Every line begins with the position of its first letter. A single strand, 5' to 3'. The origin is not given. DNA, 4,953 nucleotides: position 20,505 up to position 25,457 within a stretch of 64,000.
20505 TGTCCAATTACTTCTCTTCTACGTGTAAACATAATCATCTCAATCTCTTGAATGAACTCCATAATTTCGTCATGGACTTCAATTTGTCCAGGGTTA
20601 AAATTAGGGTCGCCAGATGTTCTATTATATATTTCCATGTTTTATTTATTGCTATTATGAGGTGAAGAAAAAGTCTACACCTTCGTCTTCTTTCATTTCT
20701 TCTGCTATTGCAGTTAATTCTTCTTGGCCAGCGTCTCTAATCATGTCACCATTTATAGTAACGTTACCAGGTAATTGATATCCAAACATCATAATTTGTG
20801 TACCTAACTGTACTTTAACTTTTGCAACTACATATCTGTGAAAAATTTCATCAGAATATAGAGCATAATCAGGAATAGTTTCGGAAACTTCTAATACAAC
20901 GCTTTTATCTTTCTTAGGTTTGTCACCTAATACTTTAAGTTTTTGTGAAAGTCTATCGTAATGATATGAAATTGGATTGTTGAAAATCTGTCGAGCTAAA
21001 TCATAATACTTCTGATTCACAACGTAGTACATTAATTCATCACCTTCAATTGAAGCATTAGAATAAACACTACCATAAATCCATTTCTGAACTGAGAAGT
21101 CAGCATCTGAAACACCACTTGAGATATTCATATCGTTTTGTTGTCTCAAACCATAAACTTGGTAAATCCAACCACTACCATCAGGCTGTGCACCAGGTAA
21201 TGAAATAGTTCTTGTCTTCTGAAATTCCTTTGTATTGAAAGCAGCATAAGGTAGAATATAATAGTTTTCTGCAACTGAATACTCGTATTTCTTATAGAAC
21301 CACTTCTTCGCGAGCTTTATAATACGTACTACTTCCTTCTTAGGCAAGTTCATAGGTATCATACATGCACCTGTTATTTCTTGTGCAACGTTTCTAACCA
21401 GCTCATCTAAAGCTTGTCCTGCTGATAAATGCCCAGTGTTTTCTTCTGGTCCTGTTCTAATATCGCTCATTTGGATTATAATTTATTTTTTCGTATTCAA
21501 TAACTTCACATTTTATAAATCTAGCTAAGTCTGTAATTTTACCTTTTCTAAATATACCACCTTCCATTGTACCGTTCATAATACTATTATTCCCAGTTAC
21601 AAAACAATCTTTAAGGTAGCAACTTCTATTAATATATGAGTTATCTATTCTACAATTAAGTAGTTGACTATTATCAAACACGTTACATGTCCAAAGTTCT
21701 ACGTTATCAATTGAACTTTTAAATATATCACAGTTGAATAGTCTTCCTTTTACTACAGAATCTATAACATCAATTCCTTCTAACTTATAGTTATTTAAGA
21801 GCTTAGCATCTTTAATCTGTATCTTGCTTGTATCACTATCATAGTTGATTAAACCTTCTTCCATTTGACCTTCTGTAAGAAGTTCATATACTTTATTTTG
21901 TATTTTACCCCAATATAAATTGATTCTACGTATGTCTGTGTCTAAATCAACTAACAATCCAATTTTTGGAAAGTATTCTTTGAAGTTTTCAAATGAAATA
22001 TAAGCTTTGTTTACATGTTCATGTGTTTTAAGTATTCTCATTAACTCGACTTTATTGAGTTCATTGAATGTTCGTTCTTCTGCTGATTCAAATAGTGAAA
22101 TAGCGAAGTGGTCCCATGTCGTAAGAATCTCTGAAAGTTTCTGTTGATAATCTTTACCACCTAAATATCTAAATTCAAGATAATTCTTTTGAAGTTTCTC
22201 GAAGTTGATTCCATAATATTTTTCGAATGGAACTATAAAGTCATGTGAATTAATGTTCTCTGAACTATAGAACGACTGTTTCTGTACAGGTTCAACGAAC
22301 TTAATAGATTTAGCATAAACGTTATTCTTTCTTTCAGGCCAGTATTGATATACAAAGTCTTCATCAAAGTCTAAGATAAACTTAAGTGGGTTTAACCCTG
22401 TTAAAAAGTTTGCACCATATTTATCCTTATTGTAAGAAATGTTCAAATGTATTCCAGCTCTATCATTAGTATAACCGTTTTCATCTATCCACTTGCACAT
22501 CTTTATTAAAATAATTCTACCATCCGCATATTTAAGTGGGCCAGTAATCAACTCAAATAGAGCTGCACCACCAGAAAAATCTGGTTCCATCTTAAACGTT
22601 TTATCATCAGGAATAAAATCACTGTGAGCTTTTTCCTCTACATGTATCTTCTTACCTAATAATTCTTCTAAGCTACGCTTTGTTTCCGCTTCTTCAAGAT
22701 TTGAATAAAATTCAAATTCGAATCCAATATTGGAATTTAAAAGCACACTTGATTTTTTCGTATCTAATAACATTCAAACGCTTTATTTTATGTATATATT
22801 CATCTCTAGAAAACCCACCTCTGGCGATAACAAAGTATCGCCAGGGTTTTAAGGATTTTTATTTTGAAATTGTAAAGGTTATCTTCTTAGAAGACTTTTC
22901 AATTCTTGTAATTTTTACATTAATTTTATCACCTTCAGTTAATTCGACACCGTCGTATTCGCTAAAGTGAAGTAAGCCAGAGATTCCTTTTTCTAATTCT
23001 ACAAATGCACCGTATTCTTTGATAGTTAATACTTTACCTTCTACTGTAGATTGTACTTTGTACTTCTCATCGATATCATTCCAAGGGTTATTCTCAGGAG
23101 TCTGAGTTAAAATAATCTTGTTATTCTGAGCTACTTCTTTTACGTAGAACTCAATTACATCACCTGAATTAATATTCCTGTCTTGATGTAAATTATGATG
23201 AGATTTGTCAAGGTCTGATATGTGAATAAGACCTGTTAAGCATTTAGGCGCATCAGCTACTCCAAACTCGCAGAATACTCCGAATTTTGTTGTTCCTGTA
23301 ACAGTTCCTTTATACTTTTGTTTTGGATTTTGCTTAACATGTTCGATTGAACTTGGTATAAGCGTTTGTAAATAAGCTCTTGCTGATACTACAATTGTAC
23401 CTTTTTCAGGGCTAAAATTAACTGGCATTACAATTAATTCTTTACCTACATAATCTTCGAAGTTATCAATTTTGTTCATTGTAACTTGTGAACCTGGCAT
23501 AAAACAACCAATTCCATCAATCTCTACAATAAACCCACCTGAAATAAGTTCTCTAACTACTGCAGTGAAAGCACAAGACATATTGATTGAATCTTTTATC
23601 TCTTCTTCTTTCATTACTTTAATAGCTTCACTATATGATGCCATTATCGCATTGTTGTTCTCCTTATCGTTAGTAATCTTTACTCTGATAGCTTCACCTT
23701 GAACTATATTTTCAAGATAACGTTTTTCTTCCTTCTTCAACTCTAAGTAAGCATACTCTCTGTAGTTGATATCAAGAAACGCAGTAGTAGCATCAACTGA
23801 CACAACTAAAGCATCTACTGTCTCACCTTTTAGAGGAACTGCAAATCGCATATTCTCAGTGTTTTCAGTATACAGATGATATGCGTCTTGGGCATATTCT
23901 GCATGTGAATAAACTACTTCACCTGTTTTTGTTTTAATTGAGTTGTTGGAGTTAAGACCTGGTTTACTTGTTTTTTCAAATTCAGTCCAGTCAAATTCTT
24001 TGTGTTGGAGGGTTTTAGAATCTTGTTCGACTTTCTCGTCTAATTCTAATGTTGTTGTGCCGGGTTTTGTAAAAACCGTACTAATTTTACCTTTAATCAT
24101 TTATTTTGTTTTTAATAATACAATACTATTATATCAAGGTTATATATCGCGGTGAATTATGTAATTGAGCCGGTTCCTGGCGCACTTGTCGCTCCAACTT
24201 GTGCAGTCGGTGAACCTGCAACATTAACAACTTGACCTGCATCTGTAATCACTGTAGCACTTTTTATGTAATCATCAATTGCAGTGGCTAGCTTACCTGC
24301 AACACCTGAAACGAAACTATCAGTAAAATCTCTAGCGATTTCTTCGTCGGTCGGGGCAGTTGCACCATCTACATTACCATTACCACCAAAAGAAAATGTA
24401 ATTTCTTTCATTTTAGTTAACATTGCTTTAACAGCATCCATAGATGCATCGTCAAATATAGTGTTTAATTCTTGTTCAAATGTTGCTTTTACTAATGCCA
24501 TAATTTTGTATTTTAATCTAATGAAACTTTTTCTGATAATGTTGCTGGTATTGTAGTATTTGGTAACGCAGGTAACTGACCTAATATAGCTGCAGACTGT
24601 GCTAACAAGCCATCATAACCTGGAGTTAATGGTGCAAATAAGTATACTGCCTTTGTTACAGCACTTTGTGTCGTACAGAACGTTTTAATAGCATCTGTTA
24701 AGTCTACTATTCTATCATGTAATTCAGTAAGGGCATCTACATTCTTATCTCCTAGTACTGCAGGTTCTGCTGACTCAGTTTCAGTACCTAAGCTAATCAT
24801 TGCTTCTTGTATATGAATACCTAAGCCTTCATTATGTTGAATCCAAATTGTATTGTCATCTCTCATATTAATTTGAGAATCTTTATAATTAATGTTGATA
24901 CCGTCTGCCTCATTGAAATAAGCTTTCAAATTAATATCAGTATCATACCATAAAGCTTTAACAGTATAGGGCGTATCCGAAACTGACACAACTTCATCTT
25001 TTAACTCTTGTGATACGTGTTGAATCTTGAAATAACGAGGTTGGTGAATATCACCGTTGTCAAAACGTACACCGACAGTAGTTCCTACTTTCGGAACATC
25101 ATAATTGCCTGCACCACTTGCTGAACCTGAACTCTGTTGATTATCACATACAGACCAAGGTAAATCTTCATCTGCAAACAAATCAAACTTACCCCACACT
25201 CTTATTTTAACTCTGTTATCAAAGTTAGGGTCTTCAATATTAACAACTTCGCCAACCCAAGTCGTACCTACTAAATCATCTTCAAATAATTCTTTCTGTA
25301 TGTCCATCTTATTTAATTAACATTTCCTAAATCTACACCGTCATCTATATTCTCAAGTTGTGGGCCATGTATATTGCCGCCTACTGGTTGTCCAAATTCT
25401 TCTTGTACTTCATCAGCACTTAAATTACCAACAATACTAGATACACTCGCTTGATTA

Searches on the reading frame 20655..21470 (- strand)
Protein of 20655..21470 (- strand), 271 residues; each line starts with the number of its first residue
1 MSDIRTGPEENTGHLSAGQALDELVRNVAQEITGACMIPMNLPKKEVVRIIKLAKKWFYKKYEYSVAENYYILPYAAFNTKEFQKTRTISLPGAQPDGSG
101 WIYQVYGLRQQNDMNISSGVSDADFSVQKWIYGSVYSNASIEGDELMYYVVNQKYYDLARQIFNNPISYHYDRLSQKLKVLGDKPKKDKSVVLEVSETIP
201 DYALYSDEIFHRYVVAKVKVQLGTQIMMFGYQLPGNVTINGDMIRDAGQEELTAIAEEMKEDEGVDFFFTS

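Call 54: search_protein_families(library=phrogs, proteins=[window:20655-21470:-], max_evalue=0.0001)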
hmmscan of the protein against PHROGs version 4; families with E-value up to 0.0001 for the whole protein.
window:20655-21470:- (271 aa): 1 family
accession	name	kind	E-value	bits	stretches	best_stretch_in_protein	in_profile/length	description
phrog_211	-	connector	3.3e-15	56.5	1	25-262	730-962/976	head-tail adaptor Ad2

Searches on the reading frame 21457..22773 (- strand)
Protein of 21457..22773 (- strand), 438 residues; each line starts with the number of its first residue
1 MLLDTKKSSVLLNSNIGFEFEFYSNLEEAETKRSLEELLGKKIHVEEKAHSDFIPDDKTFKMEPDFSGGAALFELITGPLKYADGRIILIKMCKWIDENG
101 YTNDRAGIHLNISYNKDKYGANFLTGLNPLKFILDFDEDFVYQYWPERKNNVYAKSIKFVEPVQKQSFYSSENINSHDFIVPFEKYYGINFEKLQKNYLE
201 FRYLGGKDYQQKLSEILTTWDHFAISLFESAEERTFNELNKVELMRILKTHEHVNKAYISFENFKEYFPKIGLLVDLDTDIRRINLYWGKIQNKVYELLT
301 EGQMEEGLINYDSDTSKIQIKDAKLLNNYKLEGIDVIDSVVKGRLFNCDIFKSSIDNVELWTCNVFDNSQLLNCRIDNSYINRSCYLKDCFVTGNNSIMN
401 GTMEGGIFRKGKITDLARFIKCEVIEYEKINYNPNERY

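Call 39: search_protein_families(library=pfam, proteins=[window:21457-22773:-], max_evalue=0.001)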
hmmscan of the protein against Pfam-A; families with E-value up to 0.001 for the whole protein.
window:21457-22773:- (438 aa): 1 family
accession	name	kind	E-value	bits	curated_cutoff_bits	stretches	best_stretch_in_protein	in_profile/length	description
PF12224.13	Amidoligase_2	-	5.5e-06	26.9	22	1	15-125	4-129/245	Putative amidoligase enzyme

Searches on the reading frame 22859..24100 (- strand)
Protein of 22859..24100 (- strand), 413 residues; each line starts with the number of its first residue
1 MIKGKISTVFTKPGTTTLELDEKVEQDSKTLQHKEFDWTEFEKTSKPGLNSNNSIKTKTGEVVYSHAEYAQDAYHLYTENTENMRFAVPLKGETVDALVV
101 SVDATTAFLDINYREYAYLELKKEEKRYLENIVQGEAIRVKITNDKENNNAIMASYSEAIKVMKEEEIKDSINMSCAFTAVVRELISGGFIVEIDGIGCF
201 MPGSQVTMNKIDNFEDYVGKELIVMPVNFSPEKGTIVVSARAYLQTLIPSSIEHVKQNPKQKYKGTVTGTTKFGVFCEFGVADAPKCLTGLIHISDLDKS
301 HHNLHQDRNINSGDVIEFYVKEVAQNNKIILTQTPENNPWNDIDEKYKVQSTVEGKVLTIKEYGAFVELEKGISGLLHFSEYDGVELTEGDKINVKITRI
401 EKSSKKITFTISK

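Call 9: search_protein_families(library=phrogs, proteins=[window:22859-24100:-], max_evalue=0.00001)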
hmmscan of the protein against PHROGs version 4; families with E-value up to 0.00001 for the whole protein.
window:22859-24100:- (413 aa): 0 families

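Call 39: search_protein_families(library=pfam, proteins=[window:22859-24100:-], max_evalue=0.001)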
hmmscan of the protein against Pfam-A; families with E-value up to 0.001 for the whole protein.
window:22859-24100:- (413 aa): 1 family
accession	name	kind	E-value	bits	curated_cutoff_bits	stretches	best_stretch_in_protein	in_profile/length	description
PF00575.29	S1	-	1.2e-25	90.1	22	2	348-411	3-73/74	S1 RNA binding domain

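Call 42: search_protein_families(library=ncbifam, proteins=[window:22859-24100:-], max_evalue=0.001)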
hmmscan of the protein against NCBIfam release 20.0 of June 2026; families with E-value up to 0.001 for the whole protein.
window:22859-24100:- (413 aa): 24 families
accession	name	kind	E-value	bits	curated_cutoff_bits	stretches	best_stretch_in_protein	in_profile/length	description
NF000907.0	PRK00087.1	equivalog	1.1e-55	189.1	624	1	71-411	290-632/671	bifunctional 4-hydroxy-3-methylbut-2-enyl diphosphate reductase/30S ribosomal protein S1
NF004952.0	PRK06299.1-2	equivalog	3.1e-51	174.4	524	1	74-411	30-373/580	30S ribosomal protein S1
NF005208.0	PRK06676.1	equivalog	7.1e-48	163.5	368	1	90-412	17-348/391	30S ribosomal protein S1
NF004953.0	PRK06299.1-3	equivalog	7.5e-46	156.6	720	1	32-411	9-368/580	30S ribosomal protein S1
TIGR00717.1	rpsA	equivalog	2.6e-45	154.9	577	1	82-411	9-342/516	30S ribosomal protein S1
NF004956.0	PRK06299.1-6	equivalog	4.7e-35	121.2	711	2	92-381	31-317/554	30S ribosomal protein S1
NF004955.0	PRK06299.1-5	equivalog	1.1e-33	116.4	878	1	87-382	23-316/566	30S ribosomal protein S1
NF010379.0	PRK13806.1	equivalog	7.2e-33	113.9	648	1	91-411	34-362/491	30S ribosomal protein S1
NF004954.0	PRK06299.1-4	equivalog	7.2e-33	113.6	727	1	91-410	20-345/560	30S ribosomal protein S1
NF005911.0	PRK07899.1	equivalog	8.6e-29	100.6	691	1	92-409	36-360/486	30S ribosomal protein S1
NF004951.0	PRK06299.1-1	equivalog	1.6e-26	92.8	918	2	259-382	275-396/556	30S ribosomal protein S1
NF040579.1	S1_dom_CvfD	subfamily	1.3e-16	60.8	117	2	347-411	1-72/113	CvfD/Ygs/GSP13 family RNA-binding post-transcriptional regulator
NF008805.1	PRK11824.1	equivalog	3.6e-16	58.7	471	2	341-408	604-677/683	polyribonucleotide nucleotidyltransferase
NF005639.0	PRK07400.1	equivalog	3.8e-16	58.8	460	2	91-304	31-235/318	30S ribosomal protein S1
TIGR03591.1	polynuc_phos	equivalog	3.4e-15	55.5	525.05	2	341-405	610-681/689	polyribonucleotide nucleotidyltransferase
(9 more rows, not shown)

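Call 56: search_solved_structures(query=window:22859-24100:-, max_evalue=0.00001)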
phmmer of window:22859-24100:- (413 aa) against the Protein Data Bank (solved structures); distinct sequences matched with E-value up to 0.00001: 15.
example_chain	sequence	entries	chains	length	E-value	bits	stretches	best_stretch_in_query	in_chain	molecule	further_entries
6h4n_y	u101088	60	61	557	5.2e-41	144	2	92-383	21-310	30S ribosomal protein S1 | Small ribosomal subunit protein bS1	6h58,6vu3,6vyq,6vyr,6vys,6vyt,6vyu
6bu8_Z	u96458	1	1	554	5.8e-41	143.8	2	92-383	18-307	30S ribosomal protein S1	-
7qgh_t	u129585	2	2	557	9.2e-41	143.2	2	92-383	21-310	30S ribosomal protein S1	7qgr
9zcd_A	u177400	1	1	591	4e-40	141.1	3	86-382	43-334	30S ribosomal protein S1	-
9qqq_V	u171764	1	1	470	5.5e-28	101.1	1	91-383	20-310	Small ribosomal subunit protein bS1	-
6vz3_H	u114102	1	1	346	1e-26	96.9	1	91-384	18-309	30S ribosomal protein S1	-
8wi7_b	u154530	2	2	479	2.2e-26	95.8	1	92-407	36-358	30S ribosomal protein bS1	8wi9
7a05_A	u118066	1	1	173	2.6e-15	59.4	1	262-384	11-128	30S ribosomal protein S1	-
4q7j_D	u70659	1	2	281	4.7e-13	52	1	91-323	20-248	30S ribosomal protein S1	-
2khi_A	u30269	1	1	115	3.2e-12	49.2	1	334-384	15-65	30S ribosomal protein S1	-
28jw_a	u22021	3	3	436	9.9e-09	37.7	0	340-410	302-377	Ribosomal protein S1 homologue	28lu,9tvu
2mfl_A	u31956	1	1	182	2.1e-07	33.4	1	90-245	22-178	30S ribosomal protein S1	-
4r71_E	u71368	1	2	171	4.3e-06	29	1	91-241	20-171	30S ribosomal protein S1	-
5xq5_A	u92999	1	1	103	5.4e-06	28.7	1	337-383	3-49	30S ribosomal protein S1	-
5ie8_A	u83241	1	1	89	8.7e-06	28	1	337-410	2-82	30S ribosomal protein S1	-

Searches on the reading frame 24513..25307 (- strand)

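Call 54: search_protein_families(library=phrogs, proteins=[window:24513-25307:-], max_evalue=0.0001)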
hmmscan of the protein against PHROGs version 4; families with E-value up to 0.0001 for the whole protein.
window:24513-25307:- (264 aa): 2 families
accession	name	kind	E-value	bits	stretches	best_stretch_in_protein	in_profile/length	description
phrog_37871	-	tail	2.7e-26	93.9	1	18-264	6-257/257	baseplate protein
phrog_430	-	tail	3.5e-13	49.9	1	16-93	20-103/868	baseplate hub subunit and tail lysozyme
